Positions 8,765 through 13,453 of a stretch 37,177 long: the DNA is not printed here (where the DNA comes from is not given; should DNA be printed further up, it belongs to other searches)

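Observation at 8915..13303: Giant fusion: transferrin-receptor/GCPII-like PA+M28 ectodomain that appears to have lost its metal ligands, grafted onto an orphan MacB/FtsX permease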

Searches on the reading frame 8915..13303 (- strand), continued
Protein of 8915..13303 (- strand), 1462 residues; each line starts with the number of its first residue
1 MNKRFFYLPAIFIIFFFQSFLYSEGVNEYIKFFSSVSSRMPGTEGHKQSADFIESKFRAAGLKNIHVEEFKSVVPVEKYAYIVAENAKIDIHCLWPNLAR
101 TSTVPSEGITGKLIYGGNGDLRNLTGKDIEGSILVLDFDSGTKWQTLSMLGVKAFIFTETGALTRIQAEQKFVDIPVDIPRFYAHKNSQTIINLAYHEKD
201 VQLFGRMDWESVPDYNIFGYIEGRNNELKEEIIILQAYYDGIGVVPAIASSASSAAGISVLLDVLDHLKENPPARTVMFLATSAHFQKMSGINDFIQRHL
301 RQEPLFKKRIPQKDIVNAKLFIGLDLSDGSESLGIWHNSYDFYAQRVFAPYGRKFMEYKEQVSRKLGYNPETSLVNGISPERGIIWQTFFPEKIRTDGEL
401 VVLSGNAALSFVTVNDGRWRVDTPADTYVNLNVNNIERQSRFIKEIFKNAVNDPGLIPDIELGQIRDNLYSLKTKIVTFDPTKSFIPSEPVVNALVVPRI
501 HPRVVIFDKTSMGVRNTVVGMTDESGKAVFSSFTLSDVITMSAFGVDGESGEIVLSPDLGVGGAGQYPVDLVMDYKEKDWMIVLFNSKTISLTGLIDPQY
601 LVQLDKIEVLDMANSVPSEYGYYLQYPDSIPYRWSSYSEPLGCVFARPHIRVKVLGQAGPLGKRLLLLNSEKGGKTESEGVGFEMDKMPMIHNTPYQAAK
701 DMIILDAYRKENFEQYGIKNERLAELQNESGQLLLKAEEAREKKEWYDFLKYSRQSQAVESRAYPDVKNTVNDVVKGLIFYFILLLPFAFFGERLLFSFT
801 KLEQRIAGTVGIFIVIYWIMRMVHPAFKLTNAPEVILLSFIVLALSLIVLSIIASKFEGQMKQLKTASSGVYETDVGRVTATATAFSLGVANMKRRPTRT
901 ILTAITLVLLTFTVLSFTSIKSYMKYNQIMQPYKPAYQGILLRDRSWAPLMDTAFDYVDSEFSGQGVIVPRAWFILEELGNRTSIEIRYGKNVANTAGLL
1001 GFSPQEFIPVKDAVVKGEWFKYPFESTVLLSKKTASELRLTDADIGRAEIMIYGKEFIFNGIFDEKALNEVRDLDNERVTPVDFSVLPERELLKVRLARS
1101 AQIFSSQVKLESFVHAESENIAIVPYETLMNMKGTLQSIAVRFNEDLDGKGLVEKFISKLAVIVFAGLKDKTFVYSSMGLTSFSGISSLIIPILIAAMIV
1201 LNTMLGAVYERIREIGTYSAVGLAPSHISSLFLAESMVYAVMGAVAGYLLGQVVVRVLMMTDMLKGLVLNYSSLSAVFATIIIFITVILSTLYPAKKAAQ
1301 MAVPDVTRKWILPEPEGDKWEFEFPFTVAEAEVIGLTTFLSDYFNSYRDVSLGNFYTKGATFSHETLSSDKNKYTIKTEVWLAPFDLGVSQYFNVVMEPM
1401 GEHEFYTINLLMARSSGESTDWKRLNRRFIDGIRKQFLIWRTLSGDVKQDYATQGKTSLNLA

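Call 73: find_encoding_contigs(protein=P0203, flank=10000, max_places=1)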
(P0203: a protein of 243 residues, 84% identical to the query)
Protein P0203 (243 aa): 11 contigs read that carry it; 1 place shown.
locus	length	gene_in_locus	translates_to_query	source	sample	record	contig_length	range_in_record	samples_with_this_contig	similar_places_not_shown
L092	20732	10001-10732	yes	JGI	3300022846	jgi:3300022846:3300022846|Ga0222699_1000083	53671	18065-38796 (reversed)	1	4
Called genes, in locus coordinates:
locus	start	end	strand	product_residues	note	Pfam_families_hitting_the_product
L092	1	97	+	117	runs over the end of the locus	PF01196:Ribosomal_L17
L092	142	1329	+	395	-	PF00037:Fer4 (weak), PF12797:Fer4_2 (faint), PF12837:Fer4_6 (weak), PF12838:Fer4_7 (weak), PF13187:Fer4_9 (weak), PF13237:Fer4_10, PF01012:ETF, PF00766:ETF_alpha, +2 more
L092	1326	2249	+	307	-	PF02881:SRP54_N, PF25199:nSTAND_NTPase5 (faint), PF13604:AAA_30 (weak), PF00448:SRP54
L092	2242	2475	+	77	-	-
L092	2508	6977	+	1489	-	PF04389:Peptidase_M28 (weak), PF02687:FtsX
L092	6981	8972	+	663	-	-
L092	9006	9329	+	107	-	PF05402:PqqD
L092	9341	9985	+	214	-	PF02687:FtsX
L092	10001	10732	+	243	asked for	PF00005:ABC_tran, PF13304:AAA_21 (faint)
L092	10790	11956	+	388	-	PF01590:GAF, PF13185:GAF_2, PF13492:GAF_3, PF00990:GGDEF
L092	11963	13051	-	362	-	PF03739:LptF_LptG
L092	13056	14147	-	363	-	PF03739:LptF_LptG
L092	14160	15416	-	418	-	PF02470:MlaD, PF28544:Helical_needle, PF27164:Aq_493_lipo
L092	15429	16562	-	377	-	PF07238:PilZ, PF00005:ABC_tran, PF13304:AAA_21 (weak)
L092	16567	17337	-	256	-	PF02405:MlaE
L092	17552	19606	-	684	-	PF07691:PA14 (weak), PF00801:PKD (weak), PF18911:PKD_4, PF00515:TPR_1 (faint), PF07719:TPR_2 (faint), PF13174:TPR_6 (faint), PF13176:TPR_7 (faint)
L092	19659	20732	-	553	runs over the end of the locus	PF23231:HAT_Syf1_CNRKL1_C (faint), PF23241:HAT_PRP39_C (faint), PF25058:ARM_TT21 (faint), PF13174:TPR_6 (faint), PF13428:TPR_14 (faint), PF21033:RMD1-3 (faint), PF13424:TPR_12 (weak), PF06452:CBM9_1 (weak), +9 more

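Call 85: find_related_loci(query=A6, collection=metagenome_contigs, flank=10000)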
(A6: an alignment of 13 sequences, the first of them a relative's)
Query A6 (246 aa) in metagenome_contigs; peptide patterns used: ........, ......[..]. (x = any residue, [..] = any of these).
600 stretches matched a pattern (row limit reached: there are more); 595 encode a relative of the query (tblastn E <= 1e-3); the best 80 are kept; 80 distinct loci.
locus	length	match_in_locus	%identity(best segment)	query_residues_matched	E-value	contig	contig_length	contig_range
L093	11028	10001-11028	70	4-240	1e-111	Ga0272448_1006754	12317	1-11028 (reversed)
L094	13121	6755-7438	69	6-233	4e-108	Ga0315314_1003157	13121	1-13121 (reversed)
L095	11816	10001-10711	67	1-237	3e-106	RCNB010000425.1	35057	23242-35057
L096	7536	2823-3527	62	6-240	2e-100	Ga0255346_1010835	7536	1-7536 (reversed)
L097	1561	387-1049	54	3-224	1e-80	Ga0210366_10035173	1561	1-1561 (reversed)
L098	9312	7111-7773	53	1-224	2e-75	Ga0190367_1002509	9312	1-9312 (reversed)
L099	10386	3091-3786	53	3-232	5e-75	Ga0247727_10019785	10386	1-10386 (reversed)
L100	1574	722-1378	54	4-224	6e-78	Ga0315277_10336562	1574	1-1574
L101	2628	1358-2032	54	6-230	1e-74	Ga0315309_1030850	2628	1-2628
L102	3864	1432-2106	52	6-230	1e-73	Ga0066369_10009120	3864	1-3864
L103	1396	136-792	51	6-224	3e-78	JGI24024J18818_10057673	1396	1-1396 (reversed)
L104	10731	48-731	51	1-232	2e-73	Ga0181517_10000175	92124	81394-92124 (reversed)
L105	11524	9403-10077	52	5-230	2e-73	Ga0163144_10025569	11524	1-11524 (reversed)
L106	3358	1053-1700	53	6-222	2e-73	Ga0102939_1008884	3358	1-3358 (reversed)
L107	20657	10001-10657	48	6-224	4e-72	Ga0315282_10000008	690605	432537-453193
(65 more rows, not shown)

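Call 89: search_protein_families(library=pfam, proteins=[L093:1531-6639:+, L093:8702-9766:+, L095:6423-9362:+, L095:4255-6162:+, L095:9406-10008:+, L093:64-1509:+], max_evalue=0.01)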
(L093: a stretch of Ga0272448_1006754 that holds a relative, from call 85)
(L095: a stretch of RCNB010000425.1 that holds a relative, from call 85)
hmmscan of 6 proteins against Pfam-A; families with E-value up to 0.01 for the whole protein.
L093:1531-6639:+ (1703 aa): 2 families
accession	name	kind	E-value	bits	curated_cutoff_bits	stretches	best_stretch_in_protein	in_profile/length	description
PF02687.27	FtsX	-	3.5e-12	46.9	25.5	1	1427-1536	7-118/120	FtsX-like permease C-terminal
PF04389.22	Peptidase_M28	-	3.4e-07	30.6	21.3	1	247-339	1-89/193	Peptidase family M28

L093:8702-9766:+ (355 aa): 2 families
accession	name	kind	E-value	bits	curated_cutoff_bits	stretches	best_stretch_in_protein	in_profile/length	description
PF02687.27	FtsX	-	1.7e-14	54.3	25.5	1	227-345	3-118/120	FtsX-like permease C-terminal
PF09548.15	Spore_III_AB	-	0.0032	17.9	32.5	0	59-98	7-46/170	Stage III sporulation protein AB (spore_III_AB)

L095:6423-9362:+ (980 aa): 3 families
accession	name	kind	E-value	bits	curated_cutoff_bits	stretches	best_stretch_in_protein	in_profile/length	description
PF02687.27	FtsX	-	9.7e-13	48.7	25.5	1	738-848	7-119/120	FtsX-like permease C-terminal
PF13620.12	CarboxypepD_reg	-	5.3e-06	27.1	32.3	1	39-100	4-56/82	Carboxypeptidase regulatory-like domain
PF13715.12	CarbopepD_reg_2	-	0.00076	19.9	32.2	1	39-100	3-52/88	CarboxypepD_reg-like domain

L095:4255-6162:+ (636 aa): 2 families
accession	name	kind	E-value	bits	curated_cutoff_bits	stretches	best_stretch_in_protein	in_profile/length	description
PF01314.23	AFOR_C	-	1.1e-127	426.8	27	1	234-628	3-385/385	Aldehyde ferredoxin oxidoreductase, domains 2 & 3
PF02730.20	AFOR_N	-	6.3e-73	245.2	29.8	1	19-219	1-199/199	Aldehyde ferredoxin oxidoreductase, N-terminal domain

L095:9406-10008:+ (201 aa): 1 family
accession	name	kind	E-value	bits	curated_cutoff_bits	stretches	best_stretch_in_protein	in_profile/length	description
PF02687.27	FtsX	-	1.3e-19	70.9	25.5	1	75-193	4-120/120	FtsX-like permease C-terminal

L093:64-1509:+ (482 aa): 2 families
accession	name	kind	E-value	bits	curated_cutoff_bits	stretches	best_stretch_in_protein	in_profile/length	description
PF20581.3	DUF6785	-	1.3e-47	162.9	25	1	2-324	186-498/498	Family of unknown function (DUF6785)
PF20580.3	DUF6784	-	2.5e-18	66.6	26.4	1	377-469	2-93/101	Domain of unknown function (DUF6784)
